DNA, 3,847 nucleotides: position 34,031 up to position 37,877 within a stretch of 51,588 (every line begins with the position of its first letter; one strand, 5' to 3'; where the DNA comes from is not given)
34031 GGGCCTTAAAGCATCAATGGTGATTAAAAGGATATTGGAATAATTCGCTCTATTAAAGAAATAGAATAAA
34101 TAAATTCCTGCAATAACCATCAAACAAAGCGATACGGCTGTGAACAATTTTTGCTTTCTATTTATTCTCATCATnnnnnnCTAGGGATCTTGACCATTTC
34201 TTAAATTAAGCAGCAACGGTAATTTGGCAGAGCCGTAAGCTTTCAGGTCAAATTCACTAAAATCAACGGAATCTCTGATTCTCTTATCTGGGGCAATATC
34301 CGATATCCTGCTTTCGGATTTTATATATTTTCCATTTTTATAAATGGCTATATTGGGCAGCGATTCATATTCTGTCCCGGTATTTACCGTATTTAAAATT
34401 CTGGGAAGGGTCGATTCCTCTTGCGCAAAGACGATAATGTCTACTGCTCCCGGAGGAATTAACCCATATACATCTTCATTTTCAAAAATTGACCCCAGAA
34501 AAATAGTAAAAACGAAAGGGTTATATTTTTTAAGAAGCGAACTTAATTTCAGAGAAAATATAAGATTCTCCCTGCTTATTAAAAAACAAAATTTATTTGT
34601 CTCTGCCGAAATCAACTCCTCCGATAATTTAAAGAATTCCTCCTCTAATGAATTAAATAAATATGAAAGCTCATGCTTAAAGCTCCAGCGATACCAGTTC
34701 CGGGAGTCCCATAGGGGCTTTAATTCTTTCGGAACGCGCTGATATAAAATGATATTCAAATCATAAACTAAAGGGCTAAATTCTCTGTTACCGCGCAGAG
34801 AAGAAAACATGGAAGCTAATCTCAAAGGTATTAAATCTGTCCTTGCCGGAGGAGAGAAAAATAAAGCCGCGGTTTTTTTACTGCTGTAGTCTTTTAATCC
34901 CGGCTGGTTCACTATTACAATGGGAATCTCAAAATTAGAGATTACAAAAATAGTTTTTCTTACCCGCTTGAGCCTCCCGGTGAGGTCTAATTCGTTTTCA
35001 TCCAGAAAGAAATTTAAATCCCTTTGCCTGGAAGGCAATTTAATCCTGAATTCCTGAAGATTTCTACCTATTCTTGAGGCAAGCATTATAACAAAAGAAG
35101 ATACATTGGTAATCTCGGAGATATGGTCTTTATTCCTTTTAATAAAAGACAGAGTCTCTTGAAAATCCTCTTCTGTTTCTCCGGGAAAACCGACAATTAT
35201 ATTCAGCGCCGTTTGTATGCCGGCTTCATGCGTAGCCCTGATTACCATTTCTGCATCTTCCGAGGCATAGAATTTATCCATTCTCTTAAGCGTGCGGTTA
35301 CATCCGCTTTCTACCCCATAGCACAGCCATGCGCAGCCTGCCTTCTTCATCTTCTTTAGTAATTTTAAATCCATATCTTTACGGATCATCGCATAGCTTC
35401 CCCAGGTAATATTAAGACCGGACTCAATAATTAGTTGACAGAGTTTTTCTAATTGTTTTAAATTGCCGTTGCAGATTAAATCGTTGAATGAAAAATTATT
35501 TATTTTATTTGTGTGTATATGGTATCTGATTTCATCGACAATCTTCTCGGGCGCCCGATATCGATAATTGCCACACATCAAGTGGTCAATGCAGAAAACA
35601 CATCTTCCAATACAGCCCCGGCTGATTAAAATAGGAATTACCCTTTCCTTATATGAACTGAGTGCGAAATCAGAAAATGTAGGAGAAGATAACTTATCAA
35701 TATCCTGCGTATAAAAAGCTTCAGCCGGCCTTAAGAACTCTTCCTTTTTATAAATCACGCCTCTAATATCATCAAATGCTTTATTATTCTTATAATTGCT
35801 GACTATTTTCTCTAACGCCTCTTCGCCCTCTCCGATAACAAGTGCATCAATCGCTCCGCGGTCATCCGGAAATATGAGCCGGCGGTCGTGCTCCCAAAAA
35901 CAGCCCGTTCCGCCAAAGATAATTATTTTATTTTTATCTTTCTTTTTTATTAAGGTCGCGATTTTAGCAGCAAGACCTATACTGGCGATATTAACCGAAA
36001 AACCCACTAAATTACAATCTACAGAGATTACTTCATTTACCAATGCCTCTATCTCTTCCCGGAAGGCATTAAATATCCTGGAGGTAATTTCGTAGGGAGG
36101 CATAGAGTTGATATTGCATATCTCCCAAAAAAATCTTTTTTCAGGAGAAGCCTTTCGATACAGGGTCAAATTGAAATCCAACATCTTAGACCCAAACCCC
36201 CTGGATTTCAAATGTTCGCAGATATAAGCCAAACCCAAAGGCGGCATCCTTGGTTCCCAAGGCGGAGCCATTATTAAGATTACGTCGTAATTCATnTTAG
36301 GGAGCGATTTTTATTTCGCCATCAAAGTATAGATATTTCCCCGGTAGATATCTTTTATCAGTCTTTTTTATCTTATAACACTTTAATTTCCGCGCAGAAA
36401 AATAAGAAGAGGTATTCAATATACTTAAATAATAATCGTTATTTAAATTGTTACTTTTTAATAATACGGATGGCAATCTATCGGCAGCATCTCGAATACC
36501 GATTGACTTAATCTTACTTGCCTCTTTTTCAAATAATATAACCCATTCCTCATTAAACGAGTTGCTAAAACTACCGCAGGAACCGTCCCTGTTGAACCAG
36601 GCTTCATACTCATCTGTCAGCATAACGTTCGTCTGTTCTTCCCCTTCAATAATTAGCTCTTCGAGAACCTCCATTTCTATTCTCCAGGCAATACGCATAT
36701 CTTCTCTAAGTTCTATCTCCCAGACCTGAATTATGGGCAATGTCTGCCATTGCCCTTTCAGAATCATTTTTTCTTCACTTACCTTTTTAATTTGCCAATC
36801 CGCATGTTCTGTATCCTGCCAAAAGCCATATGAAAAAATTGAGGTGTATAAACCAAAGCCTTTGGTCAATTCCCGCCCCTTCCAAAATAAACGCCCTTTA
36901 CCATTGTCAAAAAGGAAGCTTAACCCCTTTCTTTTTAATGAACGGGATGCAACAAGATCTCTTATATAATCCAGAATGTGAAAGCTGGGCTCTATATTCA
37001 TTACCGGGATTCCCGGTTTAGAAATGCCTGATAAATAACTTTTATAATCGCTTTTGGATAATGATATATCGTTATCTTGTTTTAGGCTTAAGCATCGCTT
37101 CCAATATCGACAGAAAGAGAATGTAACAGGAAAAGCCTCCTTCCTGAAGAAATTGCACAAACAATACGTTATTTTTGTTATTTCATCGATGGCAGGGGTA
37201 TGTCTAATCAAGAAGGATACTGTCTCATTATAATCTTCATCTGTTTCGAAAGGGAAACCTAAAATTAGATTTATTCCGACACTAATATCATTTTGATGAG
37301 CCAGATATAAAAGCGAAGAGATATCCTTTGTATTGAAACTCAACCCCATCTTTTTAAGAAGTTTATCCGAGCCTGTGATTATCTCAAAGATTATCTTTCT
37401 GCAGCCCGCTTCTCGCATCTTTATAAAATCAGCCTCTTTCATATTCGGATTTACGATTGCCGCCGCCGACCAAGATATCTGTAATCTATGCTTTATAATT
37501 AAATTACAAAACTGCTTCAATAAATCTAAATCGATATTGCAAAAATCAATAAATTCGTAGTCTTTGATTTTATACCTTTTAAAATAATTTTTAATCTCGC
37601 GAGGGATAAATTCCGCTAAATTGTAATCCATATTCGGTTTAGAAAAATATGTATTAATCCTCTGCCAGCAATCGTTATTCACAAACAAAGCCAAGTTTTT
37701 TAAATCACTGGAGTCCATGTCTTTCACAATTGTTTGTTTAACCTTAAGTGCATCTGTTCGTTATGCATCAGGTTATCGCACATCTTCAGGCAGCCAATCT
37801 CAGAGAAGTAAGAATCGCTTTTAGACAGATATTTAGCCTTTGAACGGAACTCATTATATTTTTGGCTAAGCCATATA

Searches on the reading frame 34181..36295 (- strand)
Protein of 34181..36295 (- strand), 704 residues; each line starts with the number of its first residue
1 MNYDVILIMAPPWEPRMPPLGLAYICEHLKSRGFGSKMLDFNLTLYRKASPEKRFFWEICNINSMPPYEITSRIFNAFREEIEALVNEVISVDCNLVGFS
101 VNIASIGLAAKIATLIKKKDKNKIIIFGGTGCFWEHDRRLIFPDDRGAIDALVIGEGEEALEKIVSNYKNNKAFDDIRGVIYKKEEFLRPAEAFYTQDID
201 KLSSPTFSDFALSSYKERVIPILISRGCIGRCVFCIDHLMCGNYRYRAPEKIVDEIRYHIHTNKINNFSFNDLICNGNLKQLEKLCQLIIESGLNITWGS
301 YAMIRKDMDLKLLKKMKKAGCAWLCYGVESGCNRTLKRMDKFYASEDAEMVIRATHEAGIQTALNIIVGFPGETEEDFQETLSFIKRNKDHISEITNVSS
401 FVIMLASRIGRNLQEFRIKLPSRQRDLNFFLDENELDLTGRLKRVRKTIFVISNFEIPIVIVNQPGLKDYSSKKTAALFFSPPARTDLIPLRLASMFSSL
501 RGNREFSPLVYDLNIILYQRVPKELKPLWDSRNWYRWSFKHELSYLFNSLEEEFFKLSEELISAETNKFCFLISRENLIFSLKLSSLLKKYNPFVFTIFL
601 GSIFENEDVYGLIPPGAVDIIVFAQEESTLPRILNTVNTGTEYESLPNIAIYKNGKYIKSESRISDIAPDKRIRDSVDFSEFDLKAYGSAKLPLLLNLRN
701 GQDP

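Call 7: search_protein_families(library=pfam, proteins=[window:34181-36295:-], max_evalue=0.001)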
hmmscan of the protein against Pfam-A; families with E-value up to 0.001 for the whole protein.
window:34181-36295:- (704 aa): 3 families
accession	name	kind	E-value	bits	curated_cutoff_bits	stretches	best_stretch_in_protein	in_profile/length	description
PF04055.27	Radical_SAM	-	2.3e-19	70.6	29.5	1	223-385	2-166/166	Radical SAM superfamily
PF02310.24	B12-binding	-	4.1e-11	43.2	32.1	1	80-164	39-120/121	B12 binding domain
PF19864.5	Radical_SAM_N2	-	0.00083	19.3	29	0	103-175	66-132/151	Radical SAM proteins, N-terminal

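Call 27: search_protein_families(library=ncbifam, proteins=[window:34181-36295:-], max_evalue=1e-10)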
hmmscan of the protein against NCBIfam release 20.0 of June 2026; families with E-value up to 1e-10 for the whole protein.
window:34181-36295:- (704 aa): 20 families
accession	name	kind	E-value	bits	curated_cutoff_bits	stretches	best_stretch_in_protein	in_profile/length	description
TIGR03975.1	rSAM_ocin_1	subfamily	1.8e-38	132.4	281.85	1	69-386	104-428/606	RiPP maturation radical SAM C-methyltransferase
TIGR04479.1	bcpD_PhpK_rSAM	subfamily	5.5e-38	130.6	600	1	74-390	91-411/504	PhpK family radical SAM P-methyltransferase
TIGR04014.1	B12_SAM_MJ_0865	equivalog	8.8e-33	113.7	360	1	105-387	50-335/434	methyl-coenzyme M reductase glutamine C-methyltransferase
TIGR02026.1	BchE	equivalog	5.7e-32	111.2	481.35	1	83-385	53-362/497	magnesium-protoporphyrin IX monomethyl ester anaerobic oxidative cyclase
TIGR03471.1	HpnJ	equivalog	2.5e-30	105.8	577.6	1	72-390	47-367/472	hopanoid biosynthesis associated radical SAM protein HpnJ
NF050148.1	rSAM_ApyD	equivalog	2.9e-30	105.2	750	1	87-389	68-367/645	RiPP biosynthesis radical SAM protein ApyD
TIGR04013.1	B12_SAM_MJ_1487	hypoth_equivalog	4.1e-29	101.6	251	1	81-387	30-332/382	TIGR04013 family B12-binding domain/radical SAM domain-containing protein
TIGR04072.2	rSAM_ladder_B12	equivalog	7.4e-29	100.7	360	1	107-390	84-351/443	lipid biosynthesis B12-binding/radical SAM protein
NF038361.1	rSAM_Sden_1168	equivalog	9.1e-22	77.3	575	1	17-387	83-450/560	Sden_1168 family B12-binding radical SAM P-methyltransferase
TIGR04385.1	B12_rSAM_cofa1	equivalog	2.8e-20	72.9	450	1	114-403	91-379/438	B12 lower ligand biosynthesis radical SAM protein BzaD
TIGR00089.1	TIGR00089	subfamily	6e-20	71.4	251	1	112-389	59-319/429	MiaB/RimO family radical SAM methylthiotransferase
TIGR01578.1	MiaB-like-B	hypoth_equivalog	2.6e-17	62.7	314.7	0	326-396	248-320/421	tRNA (N(6)-L-threonylcarbamoyladenosine(37)-C(2))-methylthiotransferase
TIGR01579.1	MiaB-like-C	equivalog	9.9e-17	61.3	357.05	1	115-387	58-317/416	tRNA (N(6)-L-threonylcarbamoyladenosine(37)-C(2))-methylthiotransferase MtaB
TIGR01574.1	miaB-methiolase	equivalog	6.8e-14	51.7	355.3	1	198-387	128-324/437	tRNA (N6-isopentenyl adenosine(37)-C2)-methylthiotransferase MiaB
TIGR04367.1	HpnR_B12_rSAM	equivalog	2.6e-13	49.4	650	1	80-399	47-359/490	hopanoid C-3 methylase HpnR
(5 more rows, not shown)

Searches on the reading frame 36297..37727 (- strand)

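Call 7: search_protein_families(library=pfam, proteins=[window:36297-37727:-], max_evalue=0.001)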
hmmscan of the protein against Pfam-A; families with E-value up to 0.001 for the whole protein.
window:36297-37727:- (476 aa): 1 family
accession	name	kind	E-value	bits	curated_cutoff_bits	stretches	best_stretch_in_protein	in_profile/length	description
PF04055.27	Radical_SAM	-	1.5e-06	28.9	29.5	1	38-173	26-166/166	Radical SAM superfamily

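Call 27: search_protein_families(library=ncbifam, proteins=[window:36297-37727:-], max_evalue=1e-10)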
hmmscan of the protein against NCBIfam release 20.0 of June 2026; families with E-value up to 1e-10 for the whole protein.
window:36297-37727:- (476 aa): 1 family
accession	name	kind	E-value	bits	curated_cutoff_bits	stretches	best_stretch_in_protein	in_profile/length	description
TIGR04479.1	bcpD_PhpK_rSAM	subfamily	4.8e-12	45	600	1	43-180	276-413/504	PhpK family radical SAM P-methyltransferase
